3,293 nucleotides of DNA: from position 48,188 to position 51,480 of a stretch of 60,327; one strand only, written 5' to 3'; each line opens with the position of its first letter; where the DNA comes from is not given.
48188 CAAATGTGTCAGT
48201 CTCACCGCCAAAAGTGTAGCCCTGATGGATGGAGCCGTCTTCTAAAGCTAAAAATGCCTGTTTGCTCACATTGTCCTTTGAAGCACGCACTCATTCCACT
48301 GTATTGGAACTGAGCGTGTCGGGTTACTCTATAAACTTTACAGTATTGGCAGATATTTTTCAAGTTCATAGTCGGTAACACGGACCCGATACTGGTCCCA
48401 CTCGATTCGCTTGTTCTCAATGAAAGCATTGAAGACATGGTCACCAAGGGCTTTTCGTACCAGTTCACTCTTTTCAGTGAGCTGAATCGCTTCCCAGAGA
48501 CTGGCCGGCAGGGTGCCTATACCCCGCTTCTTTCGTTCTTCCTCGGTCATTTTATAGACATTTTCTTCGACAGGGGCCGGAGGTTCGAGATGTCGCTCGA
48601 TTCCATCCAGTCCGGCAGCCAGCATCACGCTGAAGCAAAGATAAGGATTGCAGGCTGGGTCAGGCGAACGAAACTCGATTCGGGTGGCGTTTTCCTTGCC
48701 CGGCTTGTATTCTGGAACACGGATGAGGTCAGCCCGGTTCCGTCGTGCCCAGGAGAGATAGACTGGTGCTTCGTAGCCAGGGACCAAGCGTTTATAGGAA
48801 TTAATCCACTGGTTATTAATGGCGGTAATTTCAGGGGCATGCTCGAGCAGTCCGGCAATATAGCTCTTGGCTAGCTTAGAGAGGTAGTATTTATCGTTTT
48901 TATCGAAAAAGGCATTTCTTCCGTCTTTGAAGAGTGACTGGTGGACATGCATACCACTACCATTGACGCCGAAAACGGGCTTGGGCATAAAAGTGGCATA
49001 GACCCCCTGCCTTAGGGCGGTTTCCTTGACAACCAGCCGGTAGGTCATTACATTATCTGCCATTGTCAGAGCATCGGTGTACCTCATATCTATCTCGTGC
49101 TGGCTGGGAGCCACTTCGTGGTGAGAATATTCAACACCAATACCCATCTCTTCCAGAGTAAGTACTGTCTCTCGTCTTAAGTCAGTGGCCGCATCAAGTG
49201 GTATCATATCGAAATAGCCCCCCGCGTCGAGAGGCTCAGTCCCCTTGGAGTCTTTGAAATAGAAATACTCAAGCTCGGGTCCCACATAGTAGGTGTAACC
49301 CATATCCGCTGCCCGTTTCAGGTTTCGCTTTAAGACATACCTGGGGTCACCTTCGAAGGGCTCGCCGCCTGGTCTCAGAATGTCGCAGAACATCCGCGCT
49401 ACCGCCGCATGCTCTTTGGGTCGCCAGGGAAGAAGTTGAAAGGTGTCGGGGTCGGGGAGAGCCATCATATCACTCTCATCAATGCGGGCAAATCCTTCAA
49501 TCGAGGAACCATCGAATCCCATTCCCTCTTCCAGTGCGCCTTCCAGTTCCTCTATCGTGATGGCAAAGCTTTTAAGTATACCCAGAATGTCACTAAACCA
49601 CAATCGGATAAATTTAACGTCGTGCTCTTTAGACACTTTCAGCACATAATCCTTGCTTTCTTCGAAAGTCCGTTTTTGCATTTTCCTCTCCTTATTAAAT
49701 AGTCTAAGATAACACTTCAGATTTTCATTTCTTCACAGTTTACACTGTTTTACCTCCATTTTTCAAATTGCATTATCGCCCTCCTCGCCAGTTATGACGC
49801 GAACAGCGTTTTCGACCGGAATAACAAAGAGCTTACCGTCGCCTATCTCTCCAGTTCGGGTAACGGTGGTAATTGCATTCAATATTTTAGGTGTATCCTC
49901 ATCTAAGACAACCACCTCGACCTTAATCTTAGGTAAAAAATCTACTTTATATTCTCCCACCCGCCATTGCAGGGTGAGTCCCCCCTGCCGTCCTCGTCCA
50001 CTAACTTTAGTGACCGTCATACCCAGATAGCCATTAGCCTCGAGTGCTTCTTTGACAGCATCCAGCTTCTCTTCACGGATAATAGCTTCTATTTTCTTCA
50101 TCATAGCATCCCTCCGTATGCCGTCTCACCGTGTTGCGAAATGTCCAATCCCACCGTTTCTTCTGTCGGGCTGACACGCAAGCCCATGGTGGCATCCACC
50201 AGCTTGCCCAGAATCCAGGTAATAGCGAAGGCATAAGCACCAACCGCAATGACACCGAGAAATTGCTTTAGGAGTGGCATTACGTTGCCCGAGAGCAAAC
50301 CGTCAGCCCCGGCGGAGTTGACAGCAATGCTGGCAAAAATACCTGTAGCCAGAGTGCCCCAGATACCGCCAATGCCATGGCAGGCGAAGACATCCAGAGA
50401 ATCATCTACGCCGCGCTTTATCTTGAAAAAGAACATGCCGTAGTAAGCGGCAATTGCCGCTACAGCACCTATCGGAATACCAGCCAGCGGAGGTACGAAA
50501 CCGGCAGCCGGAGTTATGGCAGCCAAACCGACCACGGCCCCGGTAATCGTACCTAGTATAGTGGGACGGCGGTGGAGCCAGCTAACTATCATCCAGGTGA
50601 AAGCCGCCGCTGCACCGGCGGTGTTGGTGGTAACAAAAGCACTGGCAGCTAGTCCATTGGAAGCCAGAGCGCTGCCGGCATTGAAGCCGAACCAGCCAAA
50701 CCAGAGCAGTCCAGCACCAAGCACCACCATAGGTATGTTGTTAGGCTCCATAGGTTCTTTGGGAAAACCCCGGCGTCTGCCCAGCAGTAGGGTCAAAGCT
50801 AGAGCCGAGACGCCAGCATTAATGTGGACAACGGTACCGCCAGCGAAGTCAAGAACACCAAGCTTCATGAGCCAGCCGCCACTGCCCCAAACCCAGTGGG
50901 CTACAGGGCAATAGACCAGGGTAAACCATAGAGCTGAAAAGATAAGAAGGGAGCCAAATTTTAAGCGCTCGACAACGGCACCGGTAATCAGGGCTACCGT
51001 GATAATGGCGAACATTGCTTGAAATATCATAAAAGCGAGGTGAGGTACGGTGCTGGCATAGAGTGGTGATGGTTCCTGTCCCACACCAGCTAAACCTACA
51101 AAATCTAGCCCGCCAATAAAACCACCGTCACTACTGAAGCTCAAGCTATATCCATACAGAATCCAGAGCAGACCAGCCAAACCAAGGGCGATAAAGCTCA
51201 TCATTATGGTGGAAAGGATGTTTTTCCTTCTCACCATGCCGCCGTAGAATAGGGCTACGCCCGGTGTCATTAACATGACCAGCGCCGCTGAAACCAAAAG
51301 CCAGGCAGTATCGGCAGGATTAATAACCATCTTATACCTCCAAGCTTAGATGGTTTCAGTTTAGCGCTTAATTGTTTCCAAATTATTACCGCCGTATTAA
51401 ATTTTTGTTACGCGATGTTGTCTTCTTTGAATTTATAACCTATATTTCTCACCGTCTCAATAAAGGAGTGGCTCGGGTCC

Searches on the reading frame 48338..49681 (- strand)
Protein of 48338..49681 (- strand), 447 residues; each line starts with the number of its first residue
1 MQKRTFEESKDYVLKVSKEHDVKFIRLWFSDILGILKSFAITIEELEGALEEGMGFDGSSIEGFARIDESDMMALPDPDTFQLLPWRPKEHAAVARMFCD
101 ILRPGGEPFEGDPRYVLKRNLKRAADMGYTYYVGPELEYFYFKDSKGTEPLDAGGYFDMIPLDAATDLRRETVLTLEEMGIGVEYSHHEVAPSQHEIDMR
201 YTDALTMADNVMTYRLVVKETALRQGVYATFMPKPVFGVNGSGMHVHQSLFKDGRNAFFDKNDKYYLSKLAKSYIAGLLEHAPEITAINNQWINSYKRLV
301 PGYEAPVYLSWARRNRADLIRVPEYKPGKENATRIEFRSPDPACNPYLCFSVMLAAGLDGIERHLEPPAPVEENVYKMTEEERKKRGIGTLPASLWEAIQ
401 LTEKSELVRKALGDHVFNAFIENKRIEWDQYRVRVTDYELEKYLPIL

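Call 3: search_protein_families(library=pfam, proteins=[window:48338-49681:-], max_evalue=0.01)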
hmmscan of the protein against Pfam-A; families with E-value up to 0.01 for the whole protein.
window:48338-49681:- (447 aa): 3 families
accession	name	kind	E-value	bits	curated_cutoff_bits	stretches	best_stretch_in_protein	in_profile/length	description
PF00120.29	Gln-synt_C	-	1.5e-134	448.9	24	1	111-443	2-344/344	Glutamine synthetase, catalytic domain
PF03951.24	Gln-synt_N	-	3.5e-31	107.1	33.4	1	21-104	1-82/82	Glutamine synthetase, beta-Grasp domain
PF16952.10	Gln-synt_N_2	-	0.0013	19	35.7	1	15-108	8-111/112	Glutamine synthetase N-terminal domain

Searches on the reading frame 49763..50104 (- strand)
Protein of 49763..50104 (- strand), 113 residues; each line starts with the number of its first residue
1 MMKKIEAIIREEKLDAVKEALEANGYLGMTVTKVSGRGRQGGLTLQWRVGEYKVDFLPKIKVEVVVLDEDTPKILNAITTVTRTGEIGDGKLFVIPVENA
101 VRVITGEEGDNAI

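Call 3: search_protein_families(library=pfam, proteins=[window:49763-50104:-], max_evalue=0.01)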
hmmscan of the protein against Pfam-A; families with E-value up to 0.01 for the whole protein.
window:49763-50104:- (113 aa): 1 family
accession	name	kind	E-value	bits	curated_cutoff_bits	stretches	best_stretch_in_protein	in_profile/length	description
PF00543.27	P-II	-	2.5e-29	102.1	25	1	2-107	1-102/102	Nitrogen regulatory protein P-II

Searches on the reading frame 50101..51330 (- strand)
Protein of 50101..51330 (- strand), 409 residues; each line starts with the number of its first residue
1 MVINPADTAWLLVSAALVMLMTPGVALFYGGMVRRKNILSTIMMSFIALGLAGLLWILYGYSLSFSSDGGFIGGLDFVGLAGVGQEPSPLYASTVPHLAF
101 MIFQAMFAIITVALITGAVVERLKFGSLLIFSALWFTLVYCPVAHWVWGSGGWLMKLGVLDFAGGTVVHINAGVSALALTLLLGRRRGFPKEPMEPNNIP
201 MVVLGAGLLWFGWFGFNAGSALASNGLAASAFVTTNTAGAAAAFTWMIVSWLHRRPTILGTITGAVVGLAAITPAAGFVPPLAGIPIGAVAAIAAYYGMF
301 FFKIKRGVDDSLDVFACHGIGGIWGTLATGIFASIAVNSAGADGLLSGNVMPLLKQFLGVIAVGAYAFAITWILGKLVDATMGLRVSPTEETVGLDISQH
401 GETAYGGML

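Call 3: search_protein_families(library=pfam, proteins=[window:50101-51330:-], max_evalue=0.01)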
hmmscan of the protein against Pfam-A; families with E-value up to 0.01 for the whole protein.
window:50101-51330:- (409 aa): 1 family
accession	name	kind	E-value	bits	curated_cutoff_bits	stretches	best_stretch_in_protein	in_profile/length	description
PF00909.26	Ammonium_transp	-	1.3e-131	439.5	23.2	1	9-405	1-399/399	Ammonium Transporter Family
